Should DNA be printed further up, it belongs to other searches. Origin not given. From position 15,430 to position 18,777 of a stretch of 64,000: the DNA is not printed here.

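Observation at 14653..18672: Giant sigma-54 activator with an expandable in-frame (GAPTTA)n repeat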

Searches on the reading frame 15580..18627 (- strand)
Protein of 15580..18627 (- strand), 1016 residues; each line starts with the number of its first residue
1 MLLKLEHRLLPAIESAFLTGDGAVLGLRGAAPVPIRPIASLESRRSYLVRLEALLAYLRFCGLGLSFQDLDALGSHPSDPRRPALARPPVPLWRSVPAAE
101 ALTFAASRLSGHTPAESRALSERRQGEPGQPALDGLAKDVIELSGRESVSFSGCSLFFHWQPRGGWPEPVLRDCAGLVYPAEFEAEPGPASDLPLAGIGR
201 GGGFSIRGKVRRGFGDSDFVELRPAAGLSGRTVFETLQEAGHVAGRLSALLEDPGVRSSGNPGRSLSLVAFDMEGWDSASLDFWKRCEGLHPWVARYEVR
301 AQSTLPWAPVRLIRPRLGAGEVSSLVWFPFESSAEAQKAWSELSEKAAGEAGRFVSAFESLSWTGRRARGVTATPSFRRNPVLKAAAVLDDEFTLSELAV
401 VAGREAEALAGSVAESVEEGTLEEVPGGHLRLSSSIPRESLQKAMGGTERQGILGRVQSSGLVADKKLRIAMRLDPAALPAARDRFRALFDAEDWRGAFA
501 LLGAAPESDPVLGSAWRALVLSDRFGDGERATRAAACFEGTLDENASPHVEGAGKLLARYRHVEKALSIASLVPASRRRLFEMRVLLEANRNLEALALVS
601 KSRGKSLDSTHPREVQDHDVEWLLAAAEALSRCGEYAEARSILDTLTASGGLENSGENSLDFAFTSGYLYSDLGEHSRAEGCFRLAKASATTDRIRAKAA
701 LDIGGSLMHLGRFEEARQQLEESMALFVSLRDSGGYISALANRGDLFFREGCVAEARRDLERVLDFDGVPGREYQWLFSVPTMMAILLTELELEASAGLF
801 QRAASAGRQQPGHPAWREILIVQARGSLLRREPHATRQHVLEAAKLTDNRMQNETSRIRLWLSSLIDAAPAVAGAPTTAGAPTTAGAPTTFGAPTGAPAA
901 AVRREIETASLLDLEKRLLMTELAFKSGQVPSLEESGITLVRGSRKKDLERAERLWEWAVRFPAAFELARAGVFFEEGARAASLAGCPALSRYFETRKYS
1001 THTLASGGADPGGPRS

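Call 7: find_homologous_proteins(query=window:15580-18627:-, max_evalue=0.001)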
Query window:15580-18627:- (1016 aa): 2 proteins with E <= 0.001 among 8000 candidates.
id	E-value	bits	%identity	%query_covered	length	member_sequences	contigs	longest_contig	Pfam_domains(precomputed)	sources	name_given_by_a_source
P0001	0.0e+0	2093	95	100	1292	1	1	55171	PF00158.33,PF25601.2,PF02954.26,PF13424.13,PF14532.13,PF07728.21,PF07719.24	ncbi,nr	ncbi:MAG: sigma 54-interacting transcriptional regulator [Thermoanaerobaculia bacterium]|nr:sigma 54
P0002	5.5e-164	566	45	68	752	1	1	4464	-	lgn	-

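Call 10: find_encoding_contigs(protein=P0001, flank=10000, max_places=6)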
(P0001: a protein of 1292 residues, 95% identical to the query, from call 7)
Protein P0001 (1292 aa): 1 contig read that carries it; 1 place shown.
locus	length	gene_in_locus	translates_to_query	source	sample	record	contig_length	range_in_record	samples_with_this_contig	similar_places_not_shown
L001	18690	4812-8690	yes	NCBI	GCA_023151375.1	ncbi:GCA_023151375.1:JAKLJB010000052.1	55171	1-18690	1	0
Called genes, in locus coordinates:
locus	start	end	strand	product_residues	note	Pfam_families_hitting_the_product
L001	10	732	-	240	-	PF01209:Ubie_methyltran, PF13847:Methyltransf_31 (weak), PF08241:Methyltransf_11, PF08242:Methyltransf_12 (weak), PF13649:Methyltransf_25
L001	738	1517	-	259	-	-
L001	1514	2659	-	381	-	PF04188:Mannosyl_trans2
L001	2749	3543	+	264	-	PF12850:Metallophos_2 (faint)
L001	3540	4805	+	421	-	PF00275:EPSP_synthase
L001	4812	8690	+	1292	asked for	PF07719:TPR_2 (faint), PF13424:TPR_12, PF00158:Sigma54_activat, PF14532:Sigma54_activ_2, PF07728:AAA_5, PF25601:AAA_lid_14, PF02954:HTH_8 (weak)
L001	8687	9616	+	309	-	PF19300:BPD_transp_1_N, PF00528:BPD_transp_1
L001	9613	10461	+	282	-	PF00528:BPD_transp_1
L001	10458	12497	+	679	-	PF07721:TPR_4 (faint), PF00515:TPR_1 (faint), PF07719:TPR_2 (faint), PF13174:TPR_6 (faint), PF13374:TPR_10 (faint), PF13432:TPR_16, PF23914:TPR_CcmH_CycH, PF14559:TPR_19, +4 more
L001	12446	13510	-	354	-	PF00586:AIRS, PF02769:AIRS_C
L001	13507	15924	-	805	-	PF02190:LON_substr_bdg, PF00004:AAA, PF07728:AAA_5 (weak), PF22667:Lon_lid, PF05362:Lon_C, PF13541:ChlI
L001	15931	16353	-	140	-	PF00011:HSP20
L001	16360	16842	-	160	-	PF22811:Zn_ribbon_NrdR, PF03477:ATP-cone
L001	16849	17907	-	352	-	PF03706:LPG_synthase_TM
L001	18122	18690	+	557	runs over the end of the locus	PF17957:Big_7 (faint)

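Call 11: find_encoding_contigs(protein=P0002, flank=10000, max_places=6)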
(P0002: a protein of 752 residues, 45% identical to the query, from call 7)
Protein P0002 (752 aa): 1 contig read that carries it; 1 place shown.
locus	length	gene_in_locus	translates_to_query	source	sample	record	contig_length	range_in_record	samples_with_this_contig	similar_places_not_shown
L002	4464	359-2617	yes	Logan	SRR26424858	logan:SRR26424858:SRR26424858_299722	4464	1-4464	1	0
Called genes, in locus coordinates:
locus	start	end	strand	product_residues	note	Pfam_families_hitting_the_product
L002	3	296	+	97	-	?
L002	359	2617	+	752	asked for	-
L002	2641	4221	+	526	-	PF00158:Sigma54_activat, PF14532:Sigma54_activ_2, PF07728:AAA_5, PF25601:AAA_lid_14, PF02954:HTH_8 (weak)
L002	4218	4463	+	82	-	?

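Call 18: search_solved_structures(query=window:15580-18627:-, max_evalue=1)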
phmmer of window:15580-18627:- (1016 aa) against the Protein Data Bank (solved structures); distinct sequences matched with E-value up to 1: 12.
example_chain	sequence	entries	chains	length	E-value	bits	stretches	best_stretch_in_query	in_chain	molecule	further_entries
5a7d_B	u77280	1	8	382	0.037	15.3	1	667-751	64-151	PINS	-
4a1s_A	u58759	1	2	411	0.081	14.1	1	667-751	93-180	PARTNER OF INSCUTEABLE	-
4wng_A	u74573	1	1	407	0.2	12.9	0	688-751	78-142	G-protein-signaling modulator 2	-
3sf4_A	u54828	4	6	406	0.2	12.8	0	688-751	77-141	G-protein-signaling modulator 2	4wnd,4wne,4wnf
6hc2_A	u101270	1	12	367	0.22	12.7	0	687-751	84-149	G-protein-signaling modulator 2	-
9h4h_A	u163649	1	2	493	0.43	11.8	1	836-957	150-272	Trans-aconitate decarboxylase 1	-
9h3i_D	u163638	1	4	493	0.43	11.8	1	836-957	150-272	Trans-aconitate decarboxylase 1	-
9h4e_B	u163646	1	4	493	0.43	11.7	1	836-957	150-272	Trans-aconitate decarboxylase 1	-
9h4g_A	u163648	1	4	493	0.44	11.7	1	836-957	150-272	Trans-aconitate decarboxylase 1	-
9xb2_A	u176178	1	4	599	0.59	11.3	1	836-957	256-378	Ubiquitin-like protein SMT3,Trans-aconitate decarboxylase 1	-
31zn_C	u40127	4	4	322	0.59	11.3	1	866-922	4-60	Cyclin-L2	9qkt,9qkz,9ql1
6vbb_A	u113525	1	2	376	0.75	10.9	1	724-777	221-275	Peptidase S41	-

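Call 36: find_homologous_proteins(query=A5, max_evalue=0.00001)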
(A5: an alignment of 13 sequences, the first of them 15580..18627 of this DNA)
Query A5 (13 sequences) (1016 aa, profile of the alignment): 3 proteins with E <= 0.00001 among 8000 candidates.
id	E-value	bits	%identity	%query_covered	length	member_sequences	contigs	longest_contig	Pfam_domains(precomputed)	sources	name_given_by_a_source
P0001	0.0e+0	1079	95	100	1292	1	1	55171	PF00158.33,PF25601.2,PF02954.26,PF13424.13,PF14532.13,PF07728.21,PF07719.24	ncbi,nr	ncbi:MAG: sigma 54-interacting transcriptional regulator [Thermoanaerobaculia bacterium]|nr:sigma 54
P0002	7.4e-146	506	45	68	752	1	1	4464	-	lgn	-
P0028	4.3e-6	43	40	4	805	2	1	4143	PF17874.8,PF13424.13,PF07719.24,PF13191.13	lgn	-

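Call 37: search_solved_structures(query=A5, max_evalue=1)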
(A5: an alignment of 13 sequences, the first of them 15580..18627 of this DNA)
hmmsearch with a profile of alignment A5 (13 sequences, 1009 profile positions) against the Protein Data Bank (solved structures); distinct sequences matched with E-value up to 1: 29.
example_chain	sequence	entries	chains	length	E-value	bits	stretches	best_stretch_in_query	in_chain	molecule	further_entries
9qhb_A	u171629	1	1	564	8.4e-08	34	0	676-750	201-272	Engineered tetratricopeptide repeat protein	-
8bu0_A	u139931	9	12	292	1.8e-07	32.9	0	682-749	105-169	Consensus tetratricopeptide repeat protein | Crystal structure of an 8-repeat consensus TPR superhelix with Zinc. | Monomer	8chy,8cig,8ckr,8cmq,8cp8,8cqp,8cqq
2wqh_A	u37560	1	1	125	0.00013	23.4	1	696-758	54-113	CTPR3Y3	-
6xt9_H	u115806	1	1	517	0.00024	22.5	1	667-748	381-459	Tetratricopeptide repeat domain 8 isoform 2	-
9e5c_6s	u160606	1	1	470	0.00032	22.1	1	720-828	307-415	Tetratricopeptide repeat protein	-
9qhc_A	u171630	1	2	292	0.00047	21.6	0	674-750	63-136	Engineered tetratricopeptide repeat protein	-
9k7u_A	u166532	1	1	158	0.00088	20.7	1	724-787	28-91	Heter-Zn2-HEHE-22A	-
6vbu_8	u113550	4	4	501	0.0016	19.8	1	667-748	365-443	Bardet-Biedl syndrome 8 protein | Tetratricopeptide repeat domain 8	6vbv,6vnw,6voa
8ch0_A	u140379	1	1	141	0.0024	19.2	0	692-749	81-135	Consensus tetratricopeptide repeat protein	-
2fo7_A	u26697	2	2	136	0.0027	19.1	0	690-749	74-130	SYNTHETIC CONSENSUS TPR PROTEIN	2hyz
1na0_A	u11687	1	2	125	0.015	16.6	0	692-750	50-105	designed protein CTPR3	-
6vfh_A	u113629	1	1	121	0.018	16.3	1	646-749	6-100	T33_dn10A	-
3i71_A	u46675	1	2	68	0.035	15.4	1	407-463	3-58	Ethanolamine utilization protein eutK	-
6vfi_B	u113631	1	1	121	0.044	15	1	647-749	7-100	O43_dn18B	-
6v8e_A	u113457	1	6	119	0.058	14.6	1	649-749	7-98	Designed protein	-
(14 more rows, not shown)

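Call 55: search_protein_families(library=pfam, alignment_id=A5, max_evalue=0.1)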
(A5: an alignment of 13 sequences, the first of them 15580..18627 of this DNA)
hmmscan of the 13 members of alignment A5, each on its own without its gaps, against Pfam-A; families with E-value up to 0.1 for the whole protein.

A. member 1, window:15580-18627:- (1016 aa): 7 families
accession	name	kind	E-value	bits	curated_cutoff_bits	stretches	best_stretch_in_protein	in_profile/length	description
PF13424.12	TPR_12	-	1.3e-09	38.5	30.1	1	697-765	3-73/77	Tetratricopeptide repeat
PF07719.23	TPR_2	-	2.4e-08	33.9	27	0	739-766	3-30/34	Tetratricopeptide repeat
PF14559.12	TPR_19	-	1.7e-06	28.7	25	1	617-648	22-53/68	Tetratricopeptide repeat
PF00515.34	TPR_1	-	0.00056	20.1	27.8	0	739-767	3-31/34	Tetratricopeptide repeat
PF13374.12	TPR_10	-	0.0011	19.4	27.5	1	697-726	2-31/42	Tetratricopeptide repeat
PF13181.12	TPR_8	-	0.0013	19.2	25.7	0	698-723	2-27/34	Tetratricopeptide repeat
PF13176.12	TPR_7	-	0.043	14.4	27.9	0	623-645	2-24/36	Tetratricopeptide repeat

B. families by the number of members that match (of 13 scanned): 16 families
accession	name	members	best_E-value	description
PF13424.12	TPR_12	9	1.3e-09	Tetratricopeptide repeat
PF07719.23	TPR_2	7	2.4e-08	Tetratricopeptide repeat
PF13181.12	TPR_8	7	0.0001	Tetratricopeptide repeat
PF13432.12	TPR_16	5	8.3e-06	Tetratricopeptide repeat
PF14559.12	TPR_19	4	1.7e-06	Tetratricopeptide repeat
PF25058.1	ARM_TT21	4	0.00053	Tetratricopeptide repeat protein 21 ARM repeat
PF00515.34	TPR_1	4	0.00056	Tetratricopeptide repeat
PF17874.7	TPR_MalT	2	0.0031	MalT-like TPR region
PF10602.15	RPN7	1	0.00028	26S proteasome subunit RPN7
PF13374.12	TPR_10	1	0.0011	Tetratricopeptide repeat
PF08238.18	Sel1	1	0.0064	Sel1 repeat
PF25063.1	ARM_TT21_C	1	0.012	Tetratricopeptide repeat protein 21 C-terminal ARM domain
PF07721.20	TPR_4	1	0.017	Tetratricopeptide repeat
PF13176.12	TPR_7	1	0.043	Tetratricopeptide repeat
PF12895.13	ANAPC3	1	0.044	Anaphase-promoting complex, cyclosome, subunit 3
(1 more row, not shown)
